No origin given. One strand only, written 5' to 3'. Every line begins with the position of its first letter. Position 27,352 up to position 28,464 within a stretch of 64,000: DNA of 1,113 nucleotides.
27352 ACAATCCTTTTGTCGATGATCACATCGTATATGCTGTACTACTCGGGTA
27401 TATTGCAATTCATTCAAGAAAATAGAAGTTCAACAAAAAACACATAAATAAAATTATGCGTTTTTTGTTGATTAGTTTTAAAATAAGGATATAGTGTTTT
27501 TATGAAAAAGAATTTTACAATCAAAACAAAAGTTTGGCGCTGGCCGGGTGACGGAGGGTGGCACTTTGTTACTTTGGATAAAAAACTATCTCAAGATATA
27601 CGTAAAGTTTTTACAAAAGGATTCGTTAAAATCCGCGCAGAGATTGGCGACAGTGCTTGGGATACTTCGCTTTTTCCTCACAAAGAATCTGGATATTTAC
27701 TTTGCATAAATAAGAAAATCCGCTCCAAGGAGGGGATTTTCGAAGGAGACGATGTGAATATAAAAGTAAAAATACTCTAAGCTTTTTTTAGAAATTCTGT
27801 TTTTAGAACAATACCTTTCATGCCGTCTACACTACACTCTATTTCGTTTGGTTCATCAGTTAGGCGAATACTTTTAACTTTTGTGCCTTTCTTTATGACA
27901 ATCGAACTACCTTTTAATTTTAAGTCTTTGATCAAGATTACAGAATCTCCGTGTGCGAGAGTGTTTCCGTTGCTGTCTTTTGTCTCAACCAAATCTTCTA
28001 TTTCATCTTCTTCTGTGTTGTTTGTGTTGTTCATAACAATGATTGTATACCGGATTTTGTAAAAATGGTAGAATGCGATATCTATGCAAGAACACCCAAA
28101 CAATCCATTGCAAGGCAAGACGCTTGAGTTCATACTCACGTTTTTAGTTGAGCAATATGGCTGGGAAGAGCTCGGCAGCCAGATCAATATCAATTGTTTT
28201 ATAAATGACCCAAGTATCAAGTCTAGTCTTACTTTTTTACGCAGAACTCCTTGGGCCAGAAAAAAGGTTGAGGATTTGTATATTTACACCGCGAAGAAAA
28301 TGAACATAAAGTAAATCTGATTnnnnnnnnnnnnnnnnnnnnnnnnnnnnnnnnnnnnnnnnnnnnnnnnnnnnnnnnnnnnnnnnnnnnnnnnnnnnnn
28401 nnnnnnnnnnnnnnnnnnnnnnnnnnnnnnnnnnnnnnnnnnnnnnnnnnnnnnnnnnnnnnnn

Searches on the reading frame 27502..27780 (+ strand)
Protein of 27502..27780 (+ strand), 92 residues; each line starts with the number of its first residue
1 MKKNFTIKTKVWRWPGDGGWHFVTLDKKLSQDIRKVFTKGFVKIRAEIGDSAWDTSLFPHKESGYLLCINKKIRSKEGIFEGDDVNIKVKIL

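Call 3: search_protein_families(library=pfam, proteins=[window:27502-27780:+], max_evalue=0.01)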
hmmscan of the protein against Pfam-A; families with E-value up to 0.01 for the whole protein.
window:27502-27780:+ (92 aa): 1 family
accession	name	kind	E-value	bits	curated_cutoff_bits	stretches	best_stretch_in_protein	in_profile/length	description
PF08922.17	DUF1905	-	2e-21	76.3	24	1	9-88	3-80/81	Domain of unknown function (DUF1905)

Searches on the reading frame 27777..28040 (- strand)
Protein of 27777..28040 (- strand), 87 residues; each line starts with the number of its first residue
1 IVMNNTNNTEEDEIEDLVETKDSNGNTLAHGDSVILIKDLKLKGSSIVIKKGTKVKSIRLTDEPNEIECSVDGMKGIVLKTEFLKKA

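Call 3: search_protein_families(library=pfam, proteins=[window:27777-28040:-], max_evalue=0.01)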
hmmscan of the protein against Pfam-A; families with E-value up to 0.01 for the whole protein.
window:27777-28040:- (87 aa): 1 family
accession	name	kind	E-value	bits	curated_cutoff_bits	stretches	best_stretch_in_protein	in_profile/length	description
PF03831.20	YjdM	-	1.1e-30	105.7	23.2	1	21-87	2-69/69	PhnA domain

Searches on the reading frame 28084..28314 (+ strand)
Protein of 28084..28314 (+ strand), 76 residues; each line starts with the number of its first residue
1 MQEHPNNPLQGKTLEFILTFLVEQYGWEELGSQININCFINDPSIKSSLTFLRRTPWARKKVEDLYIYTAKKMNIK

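Call 3: search_protein_families(library=pfam, proteins=[window:28084-28314:+], max_evalue=0.01)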
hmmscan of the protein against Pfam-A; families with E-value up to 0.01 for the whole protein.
window:28084-28314:+ (76 aa): 1 family
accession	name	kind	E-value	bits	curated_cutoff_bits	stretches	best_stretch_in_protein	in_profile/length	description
PF09905.14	VF530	-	1.9e-33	114.9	27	1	5-67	1-63/63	DNA-binding protein VF530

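Call 94: search_protein_families(library=ncbifam, proteins=[window:28084-28311:+], max_evalue=0.001)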
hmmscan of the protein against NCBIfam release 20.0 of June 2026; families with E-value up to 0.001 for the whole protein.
window:28084-28311:+ (76 aa): 0 families

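Call 95: search_protein_families(library=padloc, proteins=[window:28084-28311:+], max_evalue=0.01)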
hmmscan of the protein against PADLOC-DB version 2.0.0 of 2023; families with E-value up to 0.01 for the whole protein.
window:28084-28311:+ (76 aa): 0 families
